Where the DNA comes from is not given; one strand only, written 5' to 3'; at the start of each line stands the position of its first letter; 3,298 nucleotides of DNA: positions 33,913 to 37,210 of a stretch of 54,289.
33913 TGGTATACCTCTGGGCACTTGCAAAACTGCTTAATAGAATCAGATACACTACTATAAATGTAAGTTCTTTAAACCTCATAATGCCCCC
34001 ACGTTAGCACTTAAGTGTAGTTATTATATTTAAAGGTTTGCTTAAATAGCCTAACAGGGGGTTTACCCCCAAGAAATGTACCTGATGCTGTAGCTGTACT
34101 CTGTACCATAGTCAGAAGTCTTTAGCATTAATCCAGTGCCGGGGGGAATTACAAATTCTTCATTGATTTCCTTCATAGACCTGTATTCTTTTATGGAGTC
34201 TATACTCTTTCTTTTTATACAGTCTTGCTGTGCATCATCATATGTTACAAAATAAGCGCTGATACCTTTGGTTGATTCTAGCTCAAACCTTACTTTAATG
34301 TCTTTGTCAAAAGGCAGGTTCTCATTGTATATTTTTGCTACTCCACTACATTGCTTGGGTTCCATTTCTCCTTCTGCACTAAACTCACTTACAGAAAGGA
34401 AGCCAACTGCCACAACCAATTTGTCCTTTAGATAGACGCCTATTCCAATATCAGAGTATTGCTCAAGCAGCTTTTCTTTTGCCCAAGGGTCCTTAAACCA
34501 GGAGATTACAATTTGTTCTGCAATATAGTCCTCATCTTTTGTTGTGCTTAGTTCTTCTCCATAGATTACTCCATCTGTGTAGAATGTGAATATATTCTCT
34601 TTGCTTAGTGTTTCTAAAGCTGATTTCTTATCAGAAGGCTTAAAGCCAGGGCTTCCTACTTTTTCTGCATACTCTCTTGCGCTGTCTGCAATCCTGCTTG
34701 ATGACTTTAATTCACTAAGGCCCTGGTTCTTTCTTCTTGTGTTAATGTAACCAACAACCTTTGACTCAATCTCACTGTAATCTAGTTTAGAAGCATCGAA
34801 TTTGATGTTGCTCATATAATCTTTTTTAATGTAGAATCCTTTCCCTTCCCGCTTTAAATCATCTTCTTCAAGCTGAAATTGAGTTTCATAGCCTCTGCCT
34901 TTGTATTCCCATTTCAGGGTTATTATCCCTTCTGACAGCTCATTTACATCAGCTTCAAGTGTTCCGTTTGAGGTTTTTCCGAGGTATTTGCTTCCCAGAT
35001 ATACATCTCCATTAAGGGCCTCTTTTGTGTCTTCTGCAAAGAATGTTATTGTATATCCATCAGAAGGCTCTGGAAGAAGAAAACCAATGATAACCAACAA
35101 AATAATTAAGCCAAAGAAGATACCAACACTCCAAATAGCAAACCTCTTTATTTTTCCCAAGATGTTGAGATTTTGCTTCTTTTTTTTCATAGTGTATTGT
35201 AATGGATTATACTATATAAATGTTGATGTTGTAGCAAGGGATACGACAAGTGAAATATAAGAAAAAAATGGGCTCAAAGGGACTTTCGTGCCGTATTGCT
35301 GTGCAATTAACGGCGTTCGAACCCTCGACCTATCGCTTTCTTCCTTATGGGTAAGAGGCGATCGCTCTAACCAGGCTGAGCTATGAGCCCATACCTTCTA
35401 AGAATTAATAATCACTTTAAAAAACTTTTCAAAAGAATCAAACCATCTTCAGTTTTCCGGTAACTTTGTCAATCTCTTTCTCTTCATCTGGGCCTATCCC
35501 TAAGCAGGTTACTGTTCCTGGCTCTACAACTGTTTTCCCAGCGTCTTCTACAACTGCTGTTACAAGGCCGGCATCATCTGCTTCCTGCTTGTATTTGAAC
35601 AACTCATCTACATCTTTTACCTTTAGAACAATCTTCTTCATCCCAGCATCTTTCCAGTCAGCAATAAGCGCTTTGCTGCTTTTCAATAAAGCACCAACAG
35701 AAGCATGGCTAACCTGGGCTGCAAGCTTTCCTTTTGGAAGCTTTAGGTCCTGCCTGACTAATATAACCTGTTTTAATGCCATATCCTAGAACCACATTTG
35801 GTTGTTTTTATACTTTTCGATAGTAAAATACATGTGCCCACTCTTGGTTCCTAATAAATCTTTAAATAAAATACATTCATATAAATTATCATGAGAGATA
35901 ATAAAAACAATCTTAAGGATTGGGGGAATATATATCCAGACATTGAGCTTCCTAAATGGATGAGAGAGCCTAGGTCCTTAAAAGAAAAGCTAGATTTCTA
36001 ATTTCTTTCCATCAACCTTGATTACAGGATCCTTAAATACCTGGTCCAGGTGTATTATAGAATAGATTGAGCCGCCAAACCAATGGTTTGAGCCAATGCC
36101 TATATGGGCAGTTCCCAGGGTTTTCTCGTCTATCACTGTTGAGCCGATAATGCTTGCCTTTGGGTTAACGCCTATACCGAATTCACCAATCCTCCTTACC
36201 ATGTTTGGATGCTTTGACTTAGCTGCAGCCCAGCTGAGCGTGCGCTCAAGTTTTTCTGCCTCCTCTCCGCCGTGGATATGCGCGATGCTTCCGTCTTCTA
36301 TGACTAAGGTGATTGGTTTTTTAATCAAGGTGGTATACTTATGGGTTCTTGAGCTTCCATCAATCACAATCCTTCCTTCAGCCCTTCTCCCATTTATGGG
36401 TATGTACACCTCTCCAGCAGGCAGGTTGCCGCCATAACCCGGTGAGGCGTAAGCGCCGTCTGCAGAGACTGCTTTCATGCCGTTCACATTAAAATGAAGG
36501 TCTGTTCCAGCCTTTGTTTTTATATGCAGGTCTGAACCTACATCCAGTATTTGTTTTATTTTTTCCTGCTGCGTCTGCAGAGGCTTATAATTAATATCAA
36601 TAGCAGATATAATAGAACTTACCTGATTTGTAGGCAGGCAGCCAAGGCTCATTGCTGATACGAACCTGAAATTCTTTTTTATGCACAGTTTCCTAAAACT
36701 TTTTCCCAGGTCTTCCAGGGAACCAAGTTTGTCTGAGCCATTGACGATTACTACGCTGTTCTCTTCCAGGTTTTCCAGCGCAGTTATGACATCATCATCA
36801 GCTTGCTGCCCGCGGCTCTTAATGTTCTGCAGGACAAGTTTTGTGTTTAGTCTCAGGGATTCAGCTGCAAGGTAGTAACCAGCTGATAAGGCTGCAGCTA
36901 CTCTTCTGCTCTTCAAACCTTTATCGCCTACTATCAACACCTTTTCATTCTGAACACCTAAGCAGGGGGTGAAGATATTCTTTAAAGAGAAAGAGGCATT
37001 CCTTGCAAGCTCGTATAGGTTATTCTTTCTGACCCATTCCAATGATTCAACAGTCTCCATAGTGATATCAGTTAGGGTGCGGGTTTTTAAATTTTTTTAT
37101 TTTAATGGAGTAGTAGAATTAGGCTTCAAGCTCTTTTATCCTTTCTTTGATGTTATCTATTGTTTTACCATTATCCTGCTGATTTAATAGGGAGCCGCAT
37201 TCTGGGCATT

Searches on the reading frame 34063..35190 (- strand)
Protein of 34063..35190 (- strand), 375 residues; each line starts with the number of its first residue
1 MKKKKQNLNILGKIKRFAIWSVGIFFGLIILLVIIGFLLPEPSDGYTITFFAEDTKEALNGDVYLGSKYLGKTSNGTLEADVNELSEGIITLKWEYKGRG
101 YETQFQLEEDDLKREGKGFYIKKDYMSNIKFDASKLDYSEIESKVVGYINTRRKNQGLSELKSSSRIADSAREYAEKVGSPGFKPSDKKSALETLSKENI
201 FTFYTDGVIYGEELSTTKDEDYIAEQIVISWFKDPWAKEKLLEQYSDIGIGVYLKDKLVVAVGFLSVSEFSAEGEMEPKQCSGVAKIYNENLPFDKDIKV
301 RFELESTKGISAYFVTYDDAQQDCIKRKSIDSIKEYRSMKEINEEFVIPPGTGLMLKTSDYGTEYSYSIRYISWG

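Call 48: search_protein_families(library=pfam, proteins=[window:34063-35190:-], max_evalue=0.00001)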
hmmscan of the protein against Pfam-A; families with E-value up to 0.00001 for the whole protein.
window:34063-35190:- (375 aa): 1 family
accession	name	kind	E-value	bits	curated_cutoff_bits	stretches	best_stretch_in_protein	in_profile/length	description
PF00188.32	CAP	-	9.9e-07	30.1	21.1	1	147-257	2-107/117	Cysteine-rich secretory protein family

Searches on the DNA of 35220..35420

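Call 58: search_rna_families(source=window, start=35220, end=35420, threshold=evalue, max_evalue=1, show_alignments=1)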
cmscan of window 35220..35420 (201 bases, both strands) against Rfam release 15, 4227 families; matches with E-value up to 1: 1.
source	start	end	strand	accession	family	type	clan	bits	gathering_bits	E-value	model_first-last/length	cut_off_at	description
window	35302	35390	-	RF00005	tRNA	Gene; tRNA;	CL00001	21.8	29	0.019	1-71/71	no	tRNA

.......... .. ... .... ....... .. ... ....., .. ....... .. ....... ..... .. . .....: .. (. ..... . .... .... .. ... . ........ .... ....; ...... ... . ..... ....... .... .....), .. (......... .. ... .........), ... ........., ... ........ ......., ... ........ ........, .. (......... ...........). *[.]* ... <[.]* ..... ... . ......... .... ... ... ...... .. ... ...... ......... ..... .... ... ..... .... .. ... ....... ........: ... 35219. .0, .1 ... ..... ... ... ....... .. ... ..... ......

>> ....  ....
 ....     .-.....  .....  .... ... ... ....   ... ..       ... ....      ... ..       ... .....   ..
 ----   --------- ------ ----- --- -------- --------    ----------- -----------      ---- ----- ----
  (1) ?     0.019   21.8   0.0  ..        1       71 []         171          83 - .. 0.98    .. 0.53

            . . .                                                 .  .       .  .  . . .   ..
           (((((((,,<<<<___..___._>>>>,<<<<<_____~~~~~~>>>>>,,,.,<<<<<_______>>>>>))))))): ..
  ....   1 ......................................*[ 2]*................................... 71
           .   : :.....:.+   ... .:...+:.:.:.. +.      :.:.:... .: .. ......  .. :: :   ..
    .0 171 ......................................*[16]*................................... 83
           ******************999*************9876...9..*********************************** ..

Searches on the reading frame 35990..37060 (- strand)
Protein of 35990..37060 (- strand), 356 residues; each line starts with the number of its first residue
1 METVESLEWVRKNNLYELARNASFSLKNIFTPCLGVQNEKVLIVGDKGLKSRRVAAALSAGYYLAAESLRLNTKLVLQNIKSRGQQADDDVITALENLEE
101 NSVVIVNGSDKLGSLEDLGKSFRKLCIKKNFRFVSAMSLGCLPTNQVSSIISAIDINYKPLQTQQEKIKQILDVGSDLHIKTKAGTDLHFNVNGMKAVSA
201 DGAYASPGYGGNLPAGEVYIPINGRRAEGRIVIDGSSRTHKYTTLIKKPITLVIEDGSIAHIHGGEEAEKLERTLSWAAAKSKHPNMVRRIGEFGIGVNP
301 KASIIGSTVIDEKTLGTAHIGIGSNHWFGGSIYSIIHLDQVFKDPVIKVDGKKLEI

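Call 48: search_protein_families(library=pfam, proteins=[window:35990-37060:-], max_evalue=0.00001)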
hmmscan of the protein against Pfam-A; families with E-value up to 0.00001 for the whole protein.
window:35990-37060:- (356 aa): 1 family
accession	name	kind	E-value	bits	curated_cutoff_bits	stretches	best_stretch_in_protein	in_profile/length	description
PF02073.20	Peptidase_M29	-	1e-07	31.6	27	1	161-325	188-349/406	Thermophilic metalloprotease (M29)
